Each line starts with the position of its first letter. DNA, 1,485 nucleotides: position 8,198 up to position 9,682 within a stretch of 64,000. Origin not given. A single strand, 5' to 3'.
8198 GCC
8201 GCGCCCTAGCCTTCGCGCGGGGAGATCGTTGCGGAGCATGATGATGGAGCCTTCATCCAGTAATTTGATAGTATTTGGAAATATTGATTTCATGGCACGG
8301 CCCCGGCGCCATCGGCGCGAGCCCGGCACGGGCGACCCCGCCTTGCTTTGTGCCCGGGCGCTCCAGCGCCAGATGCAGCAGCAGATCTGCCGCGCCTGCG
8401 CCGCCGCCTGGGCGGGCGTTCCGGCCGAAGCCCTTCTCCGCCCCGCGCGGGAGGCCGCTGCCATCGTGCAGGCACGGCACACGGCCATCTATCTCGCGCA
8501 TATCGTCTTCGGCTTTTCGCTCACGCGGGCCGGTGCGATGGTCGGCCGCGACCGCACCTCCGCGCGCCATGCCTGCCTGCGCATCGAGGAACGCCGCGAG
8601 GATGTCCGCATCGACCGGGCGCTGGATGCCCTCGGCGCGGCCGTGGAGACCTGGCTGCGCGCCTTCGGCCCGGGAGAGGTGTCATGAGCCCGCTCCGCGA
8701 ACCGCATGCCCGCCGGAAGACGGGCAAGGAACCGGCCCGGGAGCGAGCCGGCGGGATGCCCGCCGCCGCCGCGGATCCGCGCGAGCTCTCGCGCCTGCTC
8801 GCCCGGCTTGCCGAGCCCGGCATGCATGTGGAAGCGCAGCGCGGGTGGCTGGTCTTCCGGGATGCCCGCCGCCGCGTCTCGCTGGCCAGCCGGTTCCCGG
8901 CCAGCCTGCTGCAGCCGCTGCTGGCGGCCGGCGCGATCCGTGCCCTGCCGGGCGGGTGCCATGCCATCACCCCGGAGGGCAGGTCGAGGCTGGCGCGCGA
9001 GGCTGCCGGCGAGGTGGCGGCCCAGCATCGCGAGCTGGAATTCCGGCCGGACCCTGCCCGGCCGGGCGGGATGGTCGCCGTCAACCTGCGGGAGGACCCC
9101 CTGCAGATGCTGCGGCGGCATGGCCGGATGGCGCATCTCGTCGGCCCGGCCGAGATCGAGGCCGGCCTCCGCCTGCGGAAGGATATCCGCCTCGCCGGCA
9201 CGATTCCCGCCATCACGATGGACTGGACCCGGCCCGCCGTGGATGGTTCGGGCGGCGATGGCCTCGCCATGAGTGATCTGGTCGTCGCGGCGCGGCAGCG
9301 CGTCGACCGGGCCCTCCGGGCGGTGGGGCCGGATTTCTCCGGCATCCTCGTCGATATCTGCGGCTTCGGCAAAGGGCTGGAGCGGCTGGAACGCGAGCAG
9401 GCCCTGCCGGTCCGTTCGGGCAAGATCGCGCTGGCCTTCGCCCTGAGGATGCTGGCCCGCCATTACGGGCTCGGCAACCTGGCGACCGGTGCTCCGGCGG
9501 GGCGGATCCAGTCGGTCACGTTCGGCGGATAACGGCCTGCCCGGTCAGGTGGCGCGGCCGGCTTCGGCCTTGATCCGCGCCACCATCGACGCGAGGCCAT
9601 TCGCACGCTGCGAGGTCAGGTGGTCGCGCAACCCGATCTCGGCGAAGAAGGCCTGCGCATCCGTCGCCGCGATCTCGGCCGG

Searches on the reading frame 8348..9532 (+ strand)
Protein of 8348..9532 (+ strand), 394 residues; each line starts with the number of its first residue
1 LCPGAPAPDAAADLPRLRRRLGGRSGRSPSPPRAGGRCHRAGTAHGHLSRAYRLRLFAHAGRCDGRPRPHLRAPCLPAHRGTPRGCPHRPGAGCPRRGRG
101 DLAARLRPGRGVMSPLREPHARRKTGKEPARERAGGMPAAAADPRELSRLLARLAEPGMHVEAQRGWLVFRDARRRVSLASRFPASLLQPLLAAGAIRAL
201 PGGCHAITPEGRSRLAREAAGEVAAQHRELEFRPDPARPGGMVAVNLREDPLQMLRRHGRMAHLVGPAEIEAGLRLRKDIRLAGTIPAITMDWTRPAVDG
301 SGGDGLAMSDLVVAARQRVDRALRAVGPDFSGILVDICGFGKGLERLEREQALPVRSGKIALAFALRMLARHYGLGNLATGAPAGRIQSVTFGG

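Call 17: search_protein_families(library=pfam, proteins=[window:8348-9532:+], max_evalue=0.01)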
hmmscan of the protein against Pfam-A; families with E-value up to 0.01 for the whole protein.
window:8348-9532:+ (394 aa): 1 family
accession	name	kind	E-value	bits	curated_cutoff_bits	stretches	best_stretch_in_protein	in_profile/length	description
PF20057.4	DUF6456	-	1.6e-32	112.9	26.3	1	244-374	2-135/136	Domain of unknown function (DUF6456)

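Call 58: search_protein_families(library=pfam, proteins=[window:8348-9532:+], max_evalue=1)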
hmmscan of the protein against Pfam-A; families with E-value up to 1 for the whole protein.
window:8348-9532:+ (394 aa): 1 family
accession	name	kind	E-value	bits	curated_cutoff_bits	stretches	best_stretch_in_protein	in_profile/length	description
PF20057.4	DUF6456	-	1.6e-32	112.9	26.3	1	244-374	2-135/136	Domain of unknown function (DUF6456)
